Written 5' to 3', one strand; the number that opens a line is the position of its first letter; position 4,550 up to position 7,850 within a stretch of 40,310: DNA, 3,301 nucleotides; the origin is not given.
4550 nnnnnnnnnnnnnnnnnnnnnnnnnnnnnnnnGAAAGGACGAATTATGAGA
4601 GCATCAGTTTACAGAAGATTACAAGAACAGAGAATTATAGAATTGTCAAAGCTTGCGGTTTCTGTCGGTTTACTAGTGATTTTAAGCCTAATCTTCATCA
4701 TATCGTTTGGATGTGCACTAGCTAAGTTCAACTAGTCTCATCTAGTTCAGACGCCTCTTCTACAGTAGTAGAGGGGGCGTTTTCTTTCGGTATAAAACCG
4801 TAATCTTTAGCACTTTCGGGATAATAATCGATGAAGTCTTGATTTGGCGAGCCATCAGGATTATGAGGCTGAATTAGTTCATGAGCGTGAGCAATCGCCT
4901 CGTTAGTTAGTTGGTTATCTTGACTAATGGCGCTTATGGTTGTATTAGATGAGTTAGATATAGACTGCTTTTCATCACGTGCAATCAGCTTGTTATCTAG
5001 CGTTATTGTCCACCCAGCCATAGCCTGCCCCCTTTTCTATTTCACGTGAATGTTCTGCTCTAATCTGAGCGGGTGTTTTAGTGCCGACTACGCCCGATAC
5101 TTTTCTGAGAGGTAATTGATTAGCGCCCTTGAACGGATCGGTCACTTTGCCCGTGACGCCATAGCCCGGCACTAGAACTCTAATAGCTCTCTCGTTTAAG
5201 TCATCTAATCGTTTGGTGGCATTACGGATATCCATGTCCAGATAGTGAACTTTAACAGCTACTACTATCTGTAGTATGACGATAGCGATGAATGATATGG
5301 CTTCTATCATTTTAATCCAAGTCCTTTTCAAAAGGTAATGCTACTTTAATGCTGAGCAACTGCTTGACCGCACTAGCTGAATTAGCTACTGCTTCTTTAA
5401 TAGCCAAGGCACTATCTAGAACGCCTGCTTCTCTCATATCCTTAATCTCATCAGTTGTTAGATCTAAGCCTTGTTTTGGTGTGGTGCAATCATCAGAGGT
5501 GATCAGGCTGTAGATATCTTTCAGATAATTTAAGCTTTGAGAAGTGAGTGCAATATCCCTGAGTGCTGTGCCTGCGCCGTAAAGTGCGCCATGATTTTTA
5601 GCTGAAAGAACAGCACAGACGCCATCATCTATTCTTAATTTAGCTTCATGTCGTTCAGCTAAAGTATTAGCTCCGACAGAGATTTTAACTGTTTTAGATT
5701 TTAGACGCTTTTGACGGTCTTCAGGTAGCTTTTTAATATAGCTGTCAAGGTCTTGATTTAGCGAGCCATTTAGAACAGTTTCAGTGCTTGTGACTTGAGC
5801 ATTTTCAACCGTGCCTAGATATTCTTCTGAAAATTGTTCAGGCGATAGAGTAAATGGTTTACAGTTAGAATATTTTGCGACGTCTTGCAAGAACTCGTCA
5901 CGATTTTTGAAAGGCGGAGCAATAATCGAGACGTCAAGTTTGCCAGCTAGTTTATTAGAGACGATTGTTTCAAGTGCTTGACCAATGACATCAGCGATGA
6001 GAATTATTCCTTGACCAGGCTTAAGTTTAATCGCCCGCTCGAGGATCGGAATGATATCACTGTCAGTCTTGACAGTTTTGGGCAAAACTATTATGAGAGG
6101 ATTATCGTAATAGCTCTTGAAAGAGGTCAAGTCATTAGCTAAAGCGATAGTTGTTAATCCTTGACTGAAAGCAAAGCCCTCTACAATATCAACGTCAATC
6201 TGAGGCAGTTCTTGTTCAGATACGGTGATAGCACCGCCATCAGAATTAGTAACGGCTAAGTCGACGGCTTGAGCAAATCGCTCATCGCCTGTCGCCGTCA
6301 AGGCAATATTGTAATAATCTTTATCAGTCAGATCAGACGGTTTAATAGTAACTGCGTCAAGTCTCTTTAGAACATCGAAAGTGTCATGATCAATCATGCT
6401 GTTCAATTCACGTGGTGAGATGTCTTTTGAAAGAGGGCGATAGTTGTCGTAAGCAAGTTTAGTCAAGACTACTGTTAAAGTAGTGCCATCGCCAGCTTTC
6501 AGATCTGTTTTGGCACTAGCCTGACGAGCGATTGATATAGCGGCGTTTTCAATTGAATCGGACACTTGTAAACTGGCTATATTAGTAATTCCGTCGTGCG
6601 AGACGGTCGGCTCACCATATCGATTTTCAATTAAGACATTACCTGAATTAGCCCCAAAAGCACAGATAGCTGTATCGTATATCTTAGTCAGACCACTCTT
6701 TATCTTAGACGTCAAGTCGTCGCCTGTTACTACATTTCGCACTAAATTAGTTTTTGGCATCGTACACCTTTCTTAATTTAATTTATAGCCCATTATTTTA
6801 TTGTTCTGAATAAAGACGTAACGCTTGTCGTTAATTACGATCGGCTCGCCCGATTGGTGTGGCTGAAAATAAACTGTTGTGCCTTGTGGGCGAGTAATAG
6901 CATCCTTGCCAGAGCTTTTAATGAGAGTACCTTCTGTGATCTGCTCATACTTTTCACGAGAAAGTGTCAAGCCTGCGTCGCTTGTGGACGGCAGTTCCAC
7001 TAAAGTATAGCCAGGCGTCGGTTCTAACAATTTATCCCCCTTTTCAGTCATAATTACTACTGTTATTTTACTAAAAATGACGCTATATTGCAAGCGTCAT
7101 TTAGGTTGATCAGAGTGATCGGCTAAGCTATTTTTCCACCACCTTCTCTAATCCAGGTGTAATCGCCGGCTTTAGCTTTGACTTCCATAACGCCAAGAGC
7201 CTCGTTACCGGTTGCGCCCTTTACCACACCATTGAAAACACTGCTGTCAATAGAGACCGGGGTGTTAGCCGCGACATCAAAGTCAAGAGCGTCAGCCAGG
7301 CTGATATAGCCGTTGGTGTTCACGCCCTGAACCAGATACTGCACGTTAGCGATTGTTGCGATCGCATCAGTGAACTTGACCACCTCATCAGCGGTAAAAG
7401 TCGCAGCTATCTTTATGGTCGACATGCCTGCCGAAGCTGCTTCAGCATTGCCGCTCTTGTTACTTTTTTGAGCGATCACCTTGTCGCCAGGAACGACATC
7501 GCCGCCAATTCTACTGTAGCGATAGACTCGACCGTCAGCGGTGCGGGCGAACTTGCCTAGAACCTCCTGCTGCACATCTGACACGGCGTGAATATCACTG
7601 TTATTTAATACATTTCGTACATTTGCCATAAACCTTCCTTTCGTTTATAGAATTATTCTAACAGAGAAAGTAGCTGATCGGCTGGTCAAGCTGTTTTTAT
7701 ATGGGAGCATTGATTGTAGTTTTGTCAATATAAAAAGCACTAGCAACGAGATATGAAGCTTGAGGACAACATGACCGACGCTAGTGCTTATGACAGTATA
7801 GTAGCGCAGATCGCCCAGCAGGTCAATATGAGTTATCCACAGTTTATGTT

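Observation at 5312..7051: GroES-like + GroEL-like chaperonin pair encoded by a 40-kb phage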

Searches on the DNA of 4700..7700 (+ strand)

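Call 6: search_dna_similar(query=window:4700-7700:+, collection=phages, mode=near, max_rows=25)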
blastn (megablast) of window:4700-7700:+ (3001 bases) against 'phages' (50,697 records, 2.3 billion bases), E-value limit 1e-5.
No match.
